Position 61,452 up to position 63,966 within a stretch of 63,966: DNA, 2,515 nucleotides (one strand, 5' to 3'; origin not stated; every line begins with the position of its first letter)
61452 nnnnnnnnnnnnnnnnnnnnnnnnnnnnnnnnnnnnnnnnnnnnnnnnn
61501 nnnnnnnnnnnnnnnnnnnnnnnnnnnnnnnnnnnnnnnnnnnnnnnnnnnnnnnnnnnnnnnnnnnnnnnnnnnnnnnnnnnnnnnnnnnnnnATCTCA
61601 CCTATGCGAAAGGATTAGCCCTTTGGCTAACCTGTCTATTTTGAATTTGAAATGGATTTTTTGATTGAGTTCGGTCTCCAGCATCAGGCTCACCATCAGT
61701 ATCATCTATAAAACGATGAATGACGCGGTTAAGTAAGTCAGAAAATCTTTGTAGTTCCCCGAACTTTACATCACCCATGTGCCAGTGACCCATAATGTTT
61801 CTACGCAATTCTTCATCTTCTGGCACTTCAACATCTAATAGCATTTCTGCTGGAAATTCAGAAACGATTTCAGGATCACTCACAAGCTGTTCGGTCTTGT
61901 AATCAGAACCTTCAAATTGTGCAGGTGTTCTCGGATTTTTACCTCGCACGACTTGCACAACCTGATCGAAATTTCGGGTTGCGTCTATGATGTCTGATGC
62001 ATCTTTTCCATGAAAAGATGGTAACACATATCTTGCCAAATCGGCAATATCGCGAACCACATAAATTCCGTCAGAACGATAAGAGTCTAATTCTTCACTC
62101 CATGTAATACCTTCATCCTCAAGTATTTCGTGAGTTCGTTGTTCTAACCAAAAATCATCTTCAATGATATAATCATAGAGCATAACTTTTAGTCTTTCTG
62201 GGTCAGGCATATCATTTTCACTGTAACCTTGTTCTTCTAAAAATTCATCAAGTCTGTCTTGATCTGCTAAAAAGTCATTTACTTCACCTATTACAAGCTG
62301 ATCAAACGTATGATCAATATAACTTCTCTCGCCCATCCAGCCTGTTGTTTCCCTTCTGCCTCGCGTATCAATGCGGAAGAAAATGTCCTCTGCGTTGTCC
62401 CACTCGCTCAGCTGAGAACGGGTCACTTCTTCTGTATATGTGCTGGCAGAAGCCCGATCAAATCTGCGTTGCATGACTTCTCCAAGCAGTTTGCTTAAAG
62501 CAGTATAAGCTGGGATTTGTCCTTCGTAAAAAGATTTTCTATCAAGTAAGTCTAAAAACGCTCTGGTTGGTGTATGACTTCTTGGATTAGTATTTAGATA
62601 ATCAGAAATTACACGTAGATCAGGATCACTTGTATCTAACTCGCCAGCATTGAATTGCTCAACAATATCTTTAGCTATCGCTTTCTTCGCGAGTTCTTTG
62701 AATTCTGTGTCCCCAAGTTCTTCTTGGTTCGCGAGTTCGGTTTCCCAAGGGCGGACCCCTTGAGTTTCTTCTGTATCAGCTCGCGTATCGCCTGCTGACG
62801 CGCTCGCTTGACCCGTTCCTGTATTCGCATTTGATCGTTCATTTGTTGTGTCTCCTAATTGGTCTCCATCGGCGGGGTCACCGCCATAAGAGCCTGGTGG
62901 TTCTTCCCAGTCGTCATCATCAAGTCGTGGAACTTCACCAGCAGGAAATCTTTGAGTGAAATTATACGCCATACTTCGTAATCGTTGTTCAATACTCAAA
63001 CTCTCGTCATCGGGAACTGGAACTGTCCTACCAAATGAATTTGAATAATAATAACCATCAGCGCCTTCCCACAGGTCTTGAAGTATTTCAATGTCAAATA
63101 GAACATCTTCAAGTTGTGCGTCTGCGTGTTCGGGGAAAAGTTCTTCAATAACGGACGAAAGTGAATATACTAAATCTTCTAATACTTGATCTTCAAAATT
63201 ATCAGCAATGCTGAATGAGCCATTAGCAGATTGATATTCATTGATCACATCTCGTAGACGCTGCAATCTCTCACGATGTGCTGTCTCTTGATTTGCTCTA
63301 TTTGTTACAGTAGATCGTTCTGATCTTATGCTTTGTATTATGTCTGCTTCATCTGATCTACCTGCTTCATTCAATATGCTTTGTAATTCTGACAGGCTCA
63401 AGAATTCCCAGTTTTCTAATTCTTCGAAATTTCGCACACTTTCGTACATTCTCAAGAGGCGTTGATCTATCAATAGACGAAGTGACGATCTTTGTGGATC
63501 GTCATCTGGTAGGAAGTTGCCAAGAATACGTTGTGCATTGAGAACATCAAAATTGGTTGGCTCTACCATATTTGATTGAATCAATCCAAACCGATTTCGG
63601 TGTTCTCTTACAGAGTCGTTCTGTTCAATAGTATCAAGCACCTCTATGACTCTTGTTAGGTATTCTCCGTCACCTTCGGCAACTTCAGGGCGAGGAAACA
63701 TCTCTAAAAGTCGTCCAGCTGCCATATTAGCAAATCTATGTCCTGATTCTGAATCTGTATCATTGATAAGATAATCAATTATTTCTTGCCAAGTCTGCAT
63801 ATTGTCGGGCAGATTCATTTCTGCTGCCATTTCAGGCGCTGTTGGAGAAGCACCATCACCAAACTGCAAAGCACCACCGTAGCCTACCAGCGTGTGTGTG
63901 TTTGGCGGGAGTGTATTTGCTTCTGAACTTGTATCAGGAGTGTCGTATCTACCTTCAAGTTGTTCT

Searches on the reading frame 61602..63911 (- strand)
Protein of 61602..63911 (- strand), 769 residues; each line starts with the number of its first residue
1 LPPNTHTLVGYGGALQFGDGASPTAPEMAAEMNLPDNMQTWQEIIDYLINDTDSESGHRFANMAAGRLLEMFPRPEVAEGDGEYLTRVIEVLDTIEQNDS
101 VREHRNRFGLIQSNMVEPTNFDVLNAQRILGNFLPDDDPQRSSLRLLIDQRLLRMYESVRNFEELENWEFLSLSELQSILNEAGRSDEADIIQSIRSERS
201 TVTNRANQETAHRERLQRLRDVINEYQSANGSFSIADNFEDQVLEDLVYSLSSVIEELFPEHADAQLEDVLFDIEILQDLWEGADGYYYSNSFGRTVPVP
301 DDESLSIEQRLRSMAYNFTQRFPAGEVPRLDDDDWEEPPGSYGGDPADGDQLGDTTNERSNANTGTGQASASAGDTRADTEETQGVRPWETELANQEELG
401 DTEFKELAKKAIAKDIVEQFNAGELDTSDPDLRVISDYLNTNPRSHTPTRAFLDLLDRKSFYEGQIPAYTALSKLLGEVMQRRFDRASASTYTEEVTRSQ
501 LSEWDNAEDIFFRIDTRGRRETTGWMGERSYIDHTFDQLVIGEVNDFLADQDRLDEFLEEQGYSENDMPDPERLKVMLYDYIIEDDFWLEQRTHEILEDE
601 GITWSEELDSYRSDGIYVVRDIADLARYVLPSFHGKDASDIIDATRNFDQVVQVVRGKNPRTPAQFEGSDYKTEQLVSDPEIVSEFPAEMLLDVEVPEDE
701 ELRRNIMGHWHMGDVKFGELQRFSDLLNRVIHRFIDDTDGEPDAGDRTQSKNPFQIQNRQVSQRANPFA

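Call 23: search_protein_families(library=phrogs, proteins=[window:61602-63911:-], max_evalue=0.05)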
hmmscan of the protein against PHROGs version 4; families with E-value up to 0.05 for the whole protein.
window:61602-63911:- (769 aa): 3 families
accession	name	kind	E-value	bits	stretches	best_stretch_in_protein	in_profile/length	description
phrog_5354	-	unknown function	0.0012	20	1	145-222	21-98/118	-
phrog_25900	-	transcription regulation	0.034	15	0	481-546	15-75/83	transcriptional regulator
phrog_1052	-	head and packaging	0.049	14.4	0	345-426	92-174/293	head assembly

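Call 57: search_protein_families(library=ncbifam, proteins=[window:61602-63911:-], max_evalue=0.05)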
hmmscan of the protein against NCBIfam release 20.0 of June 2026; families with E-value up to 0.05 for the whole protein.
window:61602-63911:- (769 aa): 0 families

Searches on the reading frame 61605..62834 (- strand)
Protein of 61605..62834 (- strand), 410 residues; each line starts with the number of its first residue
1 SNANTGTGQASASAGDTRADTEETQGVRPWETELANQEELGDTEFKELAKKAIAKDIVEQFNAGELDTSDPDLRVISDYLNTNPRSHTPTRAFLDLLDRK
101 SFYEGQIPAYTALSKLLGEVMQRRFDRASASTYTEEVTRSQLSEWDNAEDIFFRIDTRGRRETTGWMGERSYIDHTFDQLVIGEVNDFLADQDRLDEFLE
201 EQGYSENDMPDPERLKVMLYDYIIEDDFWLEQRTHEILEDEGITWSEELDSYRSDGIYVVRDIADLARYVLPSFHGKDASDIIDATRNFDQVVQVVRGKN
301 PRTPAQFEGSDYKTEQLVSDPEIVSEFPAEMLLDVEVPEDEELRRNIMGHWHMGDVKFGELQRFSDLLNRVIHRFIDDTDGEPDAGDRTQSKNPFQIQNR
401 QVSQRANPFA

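Call 38: search_solved_structures(query=A4, max_evalue=1)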
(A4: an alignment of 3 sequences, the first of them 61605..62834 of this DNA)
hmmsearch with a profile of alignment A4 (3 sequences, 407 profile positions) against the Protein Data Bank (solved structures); distinct sequences matched with E-value up to 1: 0.

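Call 49: predict_structure(alignment_id=A4)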
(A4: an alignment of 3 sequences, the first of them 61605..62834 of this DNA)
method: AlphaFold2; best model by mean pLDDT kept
length: 410 residues; sequences in the alignment: 3
mean_pLDDT: 54.0   pTM: 0.36
mean pLDDT of the five models: 54.0, 52.2, 51.1, 51.0, 48.9
residues with pLDDT >= 90: 0; 70-90: 122; 50-70: 103; < 50: 185
segments of 3 or more residues with pLDDT < 50: 1-26, 85-87, 100-104, 128-140, 159-166, 270-290, 304-382, 384-410
pLDDT, mean of each block of 10 residues (from residue 1): 30 28 46 67 70 83 82 81 60 63 57 75 54 39 55 57 48 72 81 88 82 85 80 75 66 65 55 40 45 52 44 27 25 26 33 30 34 30 29 26 29
secondary structure, 60 per line:
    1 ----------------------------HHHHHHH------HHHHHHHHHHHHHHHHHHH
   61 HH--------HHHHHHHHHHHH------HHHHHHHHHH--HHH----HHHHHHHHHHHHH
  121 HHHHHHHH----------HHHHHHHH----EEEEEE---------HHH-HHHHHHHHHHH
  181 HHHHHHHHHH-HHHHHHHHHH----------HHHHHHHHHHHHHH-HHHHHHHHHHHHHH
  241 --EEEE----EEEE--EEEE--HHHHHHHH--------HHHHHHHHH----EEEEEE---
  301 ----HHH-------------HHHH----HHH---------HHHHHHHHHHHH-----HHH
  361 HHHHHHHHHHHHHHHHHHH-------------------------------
elements in order: H29-35 H42-62 H71-82 H89-98 H108-128 H139-146 E151-156 H170-190 H192-201 H212-225 H227-240 E243-246 E251-254 E257-260 H263-270 H279-287 E292-297 H321-324 H341-352 H358-379

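Call 66: fold_search(model_id=the predicted structure, library=pdb)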
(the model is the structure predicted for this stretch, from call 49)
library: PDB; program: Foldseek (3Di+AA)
matches with E <= 10: 33; with E <= 0.001: 0
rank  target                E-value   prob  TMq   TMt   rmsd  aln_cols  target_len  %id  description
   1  2pv3_A                1.5e+00  0.02  0.11  0.14  23.8       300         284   14  Crystallographic Structure of SurA fragment lacking the second peptidyl-prolyl isomerase domain complexed with peptide (released 2007-10-02)
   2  6gxn_v                1.7e+00  0.04  0.07  0.08  14.5       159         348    9  Cryo-EM structure of an E. coli 70S ribosome in complex with RF3-GDPCP, RF1(GAQ) and Pint-tRNA (State III) (released 2018-08-15)
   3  3nrk                  2.1e+00  0.02  0.10  0.12  27.2       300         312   10  The crystal structure of the leptospiral hypothetical protein LIC12922 (released 2010-11-24)
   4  8jrb_A                2.6e+00  0.02  0.11  0.08  19.9       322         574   16  Structure of DNA polymerase 1 from Aquifex pyrophilus (released 2024-05-22)
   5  4d0o_B                2.7e+00  0.02  0.08  0.12  19.7       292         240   13  AKAP13 (AKAP-Lbc) DH domain (released 2014-05-21)
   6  7o1c_B9               3.0e+00  0.02  0.09  0.11  14.5       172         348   17  Cryo-EM structure of an Escherichia coli TnaC(R23F)-ribosome-RF2 complex stalled in response to L-tryptophan (released 2021-09-01)
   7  9nlx_A                3.5e+00  0.02  0.11  0.10  20.7       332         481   10  Cryo-EM structure of the trimeric SenDRT9 RT-ncRNA complex (GST fusion) (released 2025-05-14)
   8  5d39_C                4.1e+00  0.03  0.10  0.09  18.3       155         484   14  Transcription factor-DNA complex (released 2016-08-10)
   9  9ns6_C                4.6e+00  0.04  0.11  0.14  15.4       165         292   12  KslB apoenzyme (released 2025-04-23)
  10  6vj4                  4.6e+00  0.02  0.07  0.11  16.1       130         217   11  1.70 Angstrom Resolution Crystal Structure of Peptidylprolyl Isomerase (PrsA) from Bacillus anthracis (released 2020-02-05)
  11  3aq0_B                5.4e+00  0.03  0.10  0.12  11.2       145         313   15  Ligand-bound form of Arabidopsis medium/long-chain length prenyl pyrophosphate synthase (surface polar residue mutant) (released 2011-01-19)
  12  6hix_A3               6.0e+00  0.03  0.11  0.24  21.5       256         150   11  Cryo-EM structure of the Trypanosoma brucei mitochondrial ribosome - This entry contains the large mitoribosomal subu (released 2018-09-26)
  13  7rto_B                6.0e+00  0.01  0.06  0.07  16.9       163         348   11  Cryo-EM structure of bluetongue virus capsid protein VP5 at low endosomal pH intermediate state 2 (released 2021-11-03)
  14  5ux1_D                6.3e+00  0.07  0.12  0.21  13.1       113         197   15  Protein 43 with aldehyde deformylating oxygenase activity from Synechococcus (released 2018-02-28)
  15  8om2_Q                6.3e+00  0.05  0.12  0.20  19.1       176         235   14  Small subunit of yeast mitochondrial ribosome in complex with METTL17/Rsm22. (released 2024-01-10)
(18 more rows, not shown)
